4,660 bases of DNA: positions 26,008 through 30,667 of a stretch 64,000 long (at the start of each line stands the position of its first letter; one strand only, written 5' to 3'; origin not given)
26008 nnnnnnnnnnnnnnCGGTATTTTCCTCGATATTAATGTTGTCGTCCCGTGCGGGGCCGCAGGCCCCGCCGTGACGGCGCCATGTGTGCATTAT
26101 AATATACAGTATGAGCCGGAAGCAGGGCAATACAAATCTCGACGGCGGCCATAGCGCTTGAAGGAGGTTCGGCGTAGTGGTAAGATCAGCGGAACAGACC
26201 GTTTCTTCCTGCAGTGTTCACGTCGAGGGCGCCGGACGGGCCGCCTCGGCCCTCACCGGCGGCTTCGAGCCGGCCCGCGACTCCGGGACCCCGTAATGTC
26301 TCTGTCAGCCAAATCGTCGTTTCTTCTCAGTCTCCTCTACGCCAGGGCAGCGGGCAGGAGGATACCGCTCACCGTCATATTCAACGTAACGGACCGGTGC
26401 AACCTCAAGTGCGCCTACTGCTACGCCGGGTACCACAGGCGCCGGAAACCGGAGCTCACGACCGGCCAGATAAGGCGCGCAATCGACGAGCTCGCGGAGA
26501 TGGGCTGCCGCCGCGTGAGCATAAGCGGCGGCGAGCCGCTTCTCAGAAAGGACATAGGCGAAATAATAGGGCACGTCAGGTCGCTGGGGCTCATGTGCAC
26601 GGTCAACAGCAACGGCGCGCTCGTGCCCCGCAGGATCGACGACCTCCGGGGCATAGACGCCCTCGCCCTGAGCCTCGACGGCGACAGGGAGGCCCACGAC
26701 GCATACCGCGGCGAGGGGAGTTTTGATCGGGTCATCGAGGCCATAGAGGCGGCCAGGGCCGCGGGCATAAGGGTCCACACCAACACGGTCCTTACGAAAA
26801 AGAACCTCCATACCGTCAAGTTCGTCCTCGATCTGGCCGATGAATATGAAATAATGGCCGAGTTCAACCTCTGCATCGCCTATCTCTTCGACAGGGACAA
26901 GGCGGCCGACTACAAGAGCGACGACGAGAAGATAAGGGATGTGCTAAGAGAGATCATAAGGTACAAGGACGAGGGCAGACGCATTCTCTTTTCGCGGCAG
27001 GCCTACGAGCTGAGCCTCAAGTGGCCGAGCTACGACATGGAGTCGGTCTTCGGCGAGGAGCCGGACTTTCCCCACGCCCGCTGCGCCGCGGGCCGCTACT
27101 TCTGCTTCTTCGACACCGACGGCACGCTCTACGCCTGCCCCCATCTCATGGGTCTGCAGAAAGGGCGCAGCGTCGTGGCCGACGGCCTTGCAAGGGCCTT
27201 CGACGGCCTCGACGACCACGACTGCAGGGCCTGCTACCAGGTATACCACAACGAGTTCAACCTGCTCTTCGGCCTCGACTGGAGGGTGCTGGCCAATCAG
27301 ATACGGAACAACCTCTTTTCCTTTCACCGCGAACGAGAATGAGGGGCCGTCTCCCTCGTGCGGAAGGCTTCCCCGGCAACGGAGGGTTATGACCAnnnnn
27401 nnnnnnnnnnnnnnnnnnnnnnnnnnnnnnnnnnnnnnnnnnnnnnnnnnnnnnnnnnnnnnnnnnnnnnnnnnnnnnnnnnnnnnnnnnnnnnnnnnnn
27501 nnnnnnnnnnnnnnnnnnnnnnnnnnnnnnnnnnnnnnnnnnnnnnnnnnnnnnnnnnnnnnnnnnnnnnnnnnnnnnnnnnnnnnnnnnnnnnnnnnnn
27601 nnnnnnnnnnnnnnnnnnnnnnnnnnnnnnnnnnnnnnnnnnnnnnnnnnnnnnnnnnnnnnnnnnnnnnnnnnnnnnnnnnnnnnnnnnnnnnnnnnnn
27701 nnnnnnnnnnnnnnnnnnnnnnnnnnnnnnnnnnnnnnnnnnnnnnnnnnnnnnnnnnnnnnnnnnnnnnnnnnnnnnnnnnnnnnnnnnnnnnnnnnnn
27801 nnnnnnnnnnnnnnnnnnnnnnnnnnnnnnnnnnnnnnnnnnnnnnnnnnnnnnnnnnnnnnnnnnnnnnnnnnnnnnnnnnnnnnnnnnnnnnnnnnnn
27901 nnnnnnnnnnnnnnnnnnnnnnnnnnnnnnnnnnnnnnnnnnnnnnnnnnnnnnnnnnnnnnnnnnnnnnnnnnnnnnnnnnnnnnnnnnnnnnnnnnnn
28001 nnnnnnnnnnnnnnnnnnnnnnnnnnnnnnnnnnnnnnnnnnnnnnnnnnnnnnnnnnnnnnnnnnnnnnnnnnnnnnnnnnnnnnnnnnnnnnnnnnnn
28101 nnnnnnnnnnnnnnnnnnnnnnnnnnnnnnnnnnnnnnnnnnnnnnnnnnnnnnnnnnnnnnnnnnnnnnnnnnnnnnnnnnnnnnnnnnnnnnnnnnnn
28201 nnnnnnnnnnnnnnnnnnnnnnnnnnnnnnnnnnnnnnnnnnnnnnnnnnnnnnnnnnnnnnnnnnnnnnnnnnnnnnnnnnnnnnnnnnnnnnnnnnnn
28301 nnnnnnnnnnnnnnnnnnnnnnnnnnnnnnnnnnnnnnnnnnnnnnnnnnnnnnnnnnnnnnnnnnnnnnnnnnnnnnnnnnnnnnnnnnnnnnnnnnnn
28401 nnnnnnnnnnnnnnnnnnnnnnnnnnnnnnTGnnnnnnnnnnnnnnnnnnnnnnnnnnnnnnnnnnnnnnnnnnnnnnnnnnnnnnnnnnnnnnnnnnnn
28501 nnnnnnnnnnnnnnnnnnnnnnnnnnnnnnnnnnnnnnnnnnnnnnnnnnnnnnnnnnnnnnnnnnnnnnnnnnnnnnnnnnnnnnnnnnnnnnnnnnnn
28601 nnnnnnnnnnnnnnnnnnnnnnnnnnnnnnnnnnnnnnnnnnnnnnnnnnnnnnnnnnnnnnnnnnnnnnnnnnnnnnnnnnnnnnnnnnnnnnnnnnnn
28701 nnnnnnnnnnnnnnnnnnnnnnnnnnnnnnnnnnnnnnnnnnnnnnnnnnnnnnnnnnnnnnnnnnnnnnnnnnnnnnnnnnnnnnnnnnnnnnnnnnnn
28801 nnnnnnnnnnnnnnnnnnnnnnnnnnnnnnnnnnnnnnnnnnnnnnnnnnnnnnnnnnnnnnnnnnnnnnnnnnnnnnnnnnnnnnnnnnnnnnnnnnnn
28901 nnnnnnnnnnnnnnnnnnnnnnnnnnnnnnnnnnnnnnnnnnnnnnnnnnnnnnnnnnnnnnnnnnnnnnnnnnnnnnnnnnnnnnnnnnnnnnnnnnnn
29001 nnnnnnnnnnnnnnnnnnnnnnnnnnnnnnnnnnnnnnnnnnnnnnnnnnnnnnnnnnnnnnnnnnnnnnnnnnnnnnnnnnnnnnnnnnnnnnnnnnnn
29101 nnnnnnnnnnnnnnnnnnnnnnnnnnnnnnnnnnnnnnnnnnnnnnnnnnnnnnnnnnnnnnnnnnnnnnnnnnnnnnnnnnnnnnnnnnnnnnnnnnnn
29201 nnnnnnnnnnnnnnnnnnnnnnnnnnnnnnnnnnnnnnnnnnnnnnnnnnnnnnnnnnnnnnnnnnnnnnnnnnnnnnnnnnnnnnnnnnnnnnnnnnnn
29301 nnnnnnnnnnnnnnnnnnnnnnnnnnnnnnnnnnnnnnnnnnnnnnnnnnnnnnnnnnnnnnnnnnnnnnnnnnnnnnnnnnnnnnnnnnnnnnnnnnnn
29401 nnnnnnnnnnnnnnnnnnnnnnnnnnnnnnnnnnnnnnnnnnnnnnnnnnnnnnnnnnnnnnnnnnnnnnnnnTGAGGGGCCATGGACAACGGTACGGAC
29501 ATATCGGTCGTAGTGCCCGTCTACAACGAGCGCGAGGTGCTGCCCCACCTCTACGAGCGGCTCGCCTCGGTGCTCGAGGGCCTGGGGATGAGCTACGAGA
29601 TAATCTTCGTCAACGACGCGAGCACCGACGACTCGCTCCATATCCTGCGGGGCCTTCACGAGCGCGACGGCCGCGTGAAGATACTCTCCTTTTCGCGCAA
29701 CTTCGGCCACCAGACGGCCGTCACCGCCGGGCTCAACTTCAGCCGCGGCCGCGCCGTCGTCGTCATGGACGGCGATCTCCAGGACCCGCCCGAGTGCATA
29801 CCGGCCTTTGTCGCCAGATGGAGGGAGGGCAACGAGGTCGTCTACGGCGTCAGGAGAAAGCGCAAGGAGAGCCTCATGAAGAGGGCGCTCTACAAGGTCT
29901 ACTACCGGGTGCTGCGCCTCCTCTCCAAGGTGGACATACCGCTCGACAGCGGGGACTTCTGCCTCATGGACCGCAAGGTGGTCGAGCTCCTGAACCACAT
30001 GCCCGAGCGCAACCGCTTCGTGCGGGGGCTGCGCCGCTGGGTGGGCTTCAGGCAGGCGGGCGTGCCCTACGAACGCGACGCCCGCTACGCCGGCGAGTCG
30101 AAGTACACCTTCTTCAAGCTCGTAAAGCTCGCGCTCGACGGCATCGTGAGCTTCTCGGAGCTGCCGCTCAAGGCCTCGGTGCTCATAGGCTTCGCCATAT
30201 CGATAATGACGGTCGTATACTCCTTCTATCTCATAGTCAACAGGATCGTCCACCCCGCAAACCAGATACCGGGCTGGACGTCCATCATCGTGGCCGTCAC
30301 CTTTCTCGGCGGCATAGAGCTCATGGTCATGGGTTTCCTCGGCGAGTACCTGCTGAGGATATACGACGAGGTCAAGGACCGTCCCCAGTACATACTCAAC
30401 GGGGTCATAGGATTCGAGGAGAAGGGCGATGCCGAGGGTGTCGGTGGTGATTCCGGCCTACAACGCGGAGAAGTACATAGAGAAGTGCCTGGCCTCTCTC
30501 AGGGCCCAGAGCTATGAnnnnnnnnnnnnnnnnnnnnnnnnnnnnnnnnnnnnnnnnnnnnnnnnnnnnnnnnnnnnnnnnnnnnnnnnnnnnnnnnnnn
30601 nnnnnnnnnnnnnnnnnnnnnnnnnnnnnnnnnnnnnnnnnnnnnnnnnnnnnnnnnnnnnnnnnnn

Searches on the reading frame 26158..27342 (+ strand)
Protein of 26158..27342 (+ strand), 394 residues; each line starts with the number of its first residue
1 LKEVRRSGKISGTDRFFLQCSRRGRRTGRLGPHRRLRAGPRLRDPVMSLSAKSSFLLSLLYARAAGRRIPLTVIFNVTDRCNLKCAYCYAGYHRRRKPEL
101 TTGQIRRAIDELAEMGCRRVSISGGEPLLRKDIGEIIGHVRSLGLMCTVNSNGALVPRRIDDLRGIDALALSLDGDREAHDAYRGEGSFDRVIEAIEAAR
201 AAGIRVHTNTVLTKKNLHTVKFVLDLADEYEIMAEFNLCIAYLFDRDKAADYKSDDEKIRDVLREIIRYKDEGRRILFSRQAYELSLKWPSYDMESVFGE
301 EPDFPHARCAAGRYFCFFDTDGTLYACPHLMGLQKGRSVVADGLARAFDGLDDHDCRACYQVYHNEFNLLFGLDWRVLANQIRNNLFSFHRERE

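Call 7: search_protein_families(library=pfam, proteins=[window:26158-27342:+], max_evalue=0.001)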
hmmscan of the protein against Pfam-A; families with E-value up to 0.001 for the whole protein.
window:26158-27342:+ (394 aa): 2 families
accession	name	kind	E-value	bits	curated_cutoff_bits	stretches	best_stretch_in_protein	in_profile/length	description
PF04055.27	Radical_SAM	-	5.3e-31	108.5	29.5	1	76-225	2-164/166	Radical SAM superfamily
PF13353.11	Fer4_12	-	5.8e-06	27.1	22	1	78-142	12-79/137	4Fe-4S single cluster domain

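Call 10: search_protein_families(library=ncbifam, proteins=[window:26158-27342:+], max_evalue=0.001)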
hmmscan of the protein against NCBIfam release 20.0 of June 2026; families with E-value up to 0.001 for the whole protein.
window:26158-27342:+ (394 aa): 83 families (the best 25 are shown)
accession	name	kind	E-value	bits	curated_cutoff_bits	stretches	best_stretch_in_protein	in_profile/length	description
TIGR04051.1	rSAM_NirJ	equivalog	3.6e-32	111.7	515.45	1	73-238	4-173/354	heme d1 biosynthesis radical SAM protein NirJ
TIGR04546.1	rSAM_ahbC_deAc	equivalog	1.8e-31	109.3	650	1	72-256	40-226/390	12,18-didecarboxysiroheme deacetylase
TIGR03913.1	rad_SAM_trio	equivalog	3.9e-31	108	591.75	1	64-332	12-284/477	GDL motif peptide-associated radical SAM/SPASM maturase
TIGR04053.2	TIGR04053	equivalog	1.1e-30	107.1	395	1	69-233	6-179/366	TIGR04053 family radical SAM/SPASM domain-containing protein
TIGR03962.1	mycofact_rSAM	equivalog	4.2e-30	105.1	265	1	66-331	7-263/339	mycofactocin radical SAM maturase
NF045574.1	sacti_mat_StsB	exception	5.9e-30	104.5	625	1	72-232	97-261/466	StsB family radical SAM/SPASM domain sactipeptide maturase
TIGR04545.1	rSAM_ahbD_hemeb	equivalog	6.1e-30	104.8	500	1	73-234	2-169/339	heme b synthase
TIGR04347.1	pseudo_SAM_Halo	equivalog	9.6e-30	104.1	525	1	68-267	36-239/390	TIGR04347 family pseudo-SAM/SPASM protein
TIGR02668.1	moaA_archaeal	equivalog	1e-29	103.5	325.25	1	74-286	13-231/303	GTP 3',8-cyclase MoaA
TIGR04055.1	rSAM_NirJ2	equivalog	3e-28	99.3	500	1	73-330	2-257/326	putative heme d1 biosynthesis radical SAM protein NirJ2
TIGR03961.1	rSAM_PTO1314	hypoth_equivalog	3.5e-28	98.9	306.05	1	64-284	16-231/332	PTO1314 family radical SAM protein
TIGR04054.1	rSAM_NirJ1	equivalog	4e-28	98.1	650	1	72-234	37-204/387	putative heme d1 biosynthesis radical SAM protein NirJ1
TIGR02666.1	moaA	equivalog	4.2e-27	95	284.05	1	76-232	15-185/336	GTP 3',8-cyclase MoaA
NF050035.1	rSAM_WgK_link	exception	1.8e-26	93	650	1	69-234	7-178/367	radical SAM/SPASM peptide maturase WgkB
NF001199.0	PRK00164.2-1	equivalog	1.7e-25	89.8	231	1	75-283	16-231/308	GTP 3',8-cyclase MoaA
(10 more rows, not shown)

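Call 53: search_solved_structures(query=window:26158-27342:+, max_evalue=0.001)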
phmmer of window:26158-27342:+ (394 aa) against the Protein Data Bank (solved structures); distinct sequences matched with E-value up to 0.001: 23.
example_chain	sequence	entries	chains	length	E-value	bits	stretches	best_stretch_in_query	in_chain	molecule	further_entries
6c8v_A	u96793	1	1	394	6.8e-13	51.3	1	70-229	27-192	Coenzyme PQQ synthesis protein E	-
7vob_C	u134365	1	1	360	7.5e-13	51.2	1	75-216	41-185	Cytosylglucuronate decarboxylase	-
7voc_C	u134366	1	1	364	7.7e-13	51.1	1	75-216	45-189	Cytosylglucuronate decarboxylase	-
6efn_A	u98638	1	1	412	9.9e-12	47.5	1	67-226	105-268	Sporulation killing factor maturation protein SkfB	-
9dgw_A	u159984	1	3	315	1.5e-11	46.9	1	60-216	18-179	Radical SAM core domain-containing protein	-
9dfw_A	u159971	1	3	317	1.5e-11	46.9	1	60-216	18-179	Radical SAM core domain-containing protein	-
7n7i_A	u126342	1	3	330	2.6e-11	46.1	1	63-216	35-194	Viperin-like enzyme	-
6b4c_A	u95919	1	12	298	3.6e-11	45.6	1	67-216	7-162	Viperin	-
2fb2_A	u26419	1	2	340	3.4e-10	42.4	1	73-214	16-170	Molybdenum cofactor biosynthesis protein A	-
8wm2_A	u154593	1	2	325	4.5e-10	42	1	71-215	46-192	Fe-S radical SAM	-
9dfu_A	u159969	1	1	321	5e-10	41.9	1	60-217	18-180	Radical SAM core domain-containing protein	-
1tv7_A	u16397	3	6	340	5.3e-10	41.8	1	74-214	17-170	Molybdenum cofactor biosynthesis protein A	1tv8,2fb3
9dfn_A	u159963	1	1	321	1.8e-09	40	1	60-217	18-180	Radical SAM core domain-containing protein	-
5vsl_A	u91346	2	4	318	1e-08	37.6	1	65-189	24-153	Radical S-adenosyl methionine domain-containing protein 2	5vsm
6q2p_A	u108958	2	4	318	1e-08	37.5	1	65-189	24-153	Radical S-adenosyl methionine domain-containing protein 2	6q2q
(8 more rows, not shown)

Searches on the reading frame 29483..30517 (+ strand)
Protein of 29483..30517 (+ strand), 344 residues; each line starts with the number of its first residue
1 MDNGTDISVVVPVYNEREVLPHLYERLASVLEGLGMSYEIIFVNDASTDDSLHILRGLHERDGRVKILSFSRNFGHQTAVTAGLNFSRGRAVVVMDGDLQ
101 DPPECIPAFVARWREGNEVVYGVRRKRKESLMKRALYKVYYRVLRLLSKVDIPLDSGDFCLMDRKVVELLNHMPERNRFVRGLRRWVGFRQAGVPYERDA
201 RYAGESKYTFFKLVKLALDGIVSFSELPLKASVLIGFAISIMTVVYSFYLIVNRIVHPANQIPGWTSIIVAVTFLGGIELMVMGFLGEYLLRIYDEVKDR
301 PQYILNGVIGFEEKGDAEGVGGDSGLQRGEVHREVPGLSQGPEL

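Call 7: search_protein_families(library=pfam, proteins=[window:29483-30517:+], max_evalue=0.001)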
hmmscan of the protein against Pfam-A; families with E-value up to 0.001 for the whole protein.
window:29483-30517:+ (344 aa): 3 families
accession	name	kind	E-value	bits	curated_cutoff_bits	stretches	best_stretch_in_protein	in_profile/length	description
PF00535.33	Glycos_transf_2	-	6.7e-33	114.4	23.3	1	8-168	1-165/168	Glycosyl transferase family 2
PF13641.12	Glyco_tranf_2_3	-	1e-05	26.1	27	1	7-179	3-184/230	Glycosyltransferase like family 2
PF10111.15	Glyco_tranf_2_2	-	0.00091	19.2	27.3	0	8-98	1-91/276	Glycosyltransferase like family 2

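Call 10: search_protein_families(library=ncbifam, proteins=[window:29483-30517:+], max_evalue=0.001)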
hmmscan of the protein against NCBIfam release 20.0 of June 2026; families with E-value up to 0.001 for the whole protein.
window:29483-30517:+ (344 aa): 16 families
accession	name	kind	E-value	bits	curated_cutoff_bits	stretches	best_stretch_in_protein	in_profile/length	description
NF047588.1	GlcsyltransPgfSStrep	equivalog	4e-83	279.2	500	1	7-306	3-303/308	glycosyltransferase PgfS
NF007986.1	PRK10714.1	equivalog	1.9e-53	181.6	529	1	6-310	7-313/316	undecaprenyl-phosphate 4-deoxy-4-formamido-L-arabinose transferase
TIGR03937.1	PgaC_IcaA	equivalog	5.2e-13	48.7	422.3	1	5-99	45-136/407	poly-beta-1,6-N-acetyl-D-glucosamine synthase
NF007482.0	PRK10073.1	equivalog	3e-11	42.9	423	1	3-98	4-95/334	glycosyltransferase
NF047683.1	TeichurnBiosyTuaG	equivalog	3.2e-11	43.4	400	1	4-100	5-98/252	teichuronic acid biosynthesis protein TuaG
NF041875.1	EPS_EpsD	equivalog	2.5e-10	40.3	370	1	7-120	1-111/325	exopolysaccharide biosynthesis glycosyltransferase EpsD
TIGR04283.1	glyco_like_mftF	equivalog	7.2e-08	32.3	182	1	7-130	1-116/221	TIGR04283 family arsenosugar biosynthesis glycosyltransferase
TIGR03965.1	mycofact_glyco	equivalog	7.6e-07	28.3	280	1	5-111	74-177/467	mycofactocin biosynthesis glycosyltransferase MftF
NF038302.1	EPS_HpsE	equivalog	1.2e-06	27.8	300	1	6-98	2-88/307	hormogonium polysaccharide biosynthesis glycosyltransferase HpsE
TIGR03111.1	glyc2_xrt_Gpos1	hypoth_equivalog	3.5e-06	26.1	363.95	1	6-123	50-168/439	TIGR03111 family XrtG-associated glycosyltransferase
NF050050.1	ProtGlycPglI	equivalog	5.1e-06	26.1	500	1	6-132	3-127/306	GalNAc(5)-diNAcBac-PP-undecaprenol beta-1,3-glucosyltransferase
TIGR04182.1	glyco_TIGR04182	equivalog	7.1e-06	25.6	325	0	6-138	1-123/293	S-layer glycoprotein N-glycosyltransferase AglJ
NF058614.1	PPMAGASynPpgS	equivalog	9e-06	25.3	370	1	6-142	1-133/226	polyprenyl-phospho-N-acetylgalactosaminyl synthase PpgS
TIGR04242.1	nodulat_NodC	equivalog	7e-05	22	550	1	6-111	49-154/395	chitooligosaccharide synthase NodC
NF053739.1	GlytfEpsEBac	equivalog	0.00016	20.7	450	1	7-98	3-92/265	glycosyltransferase EpsE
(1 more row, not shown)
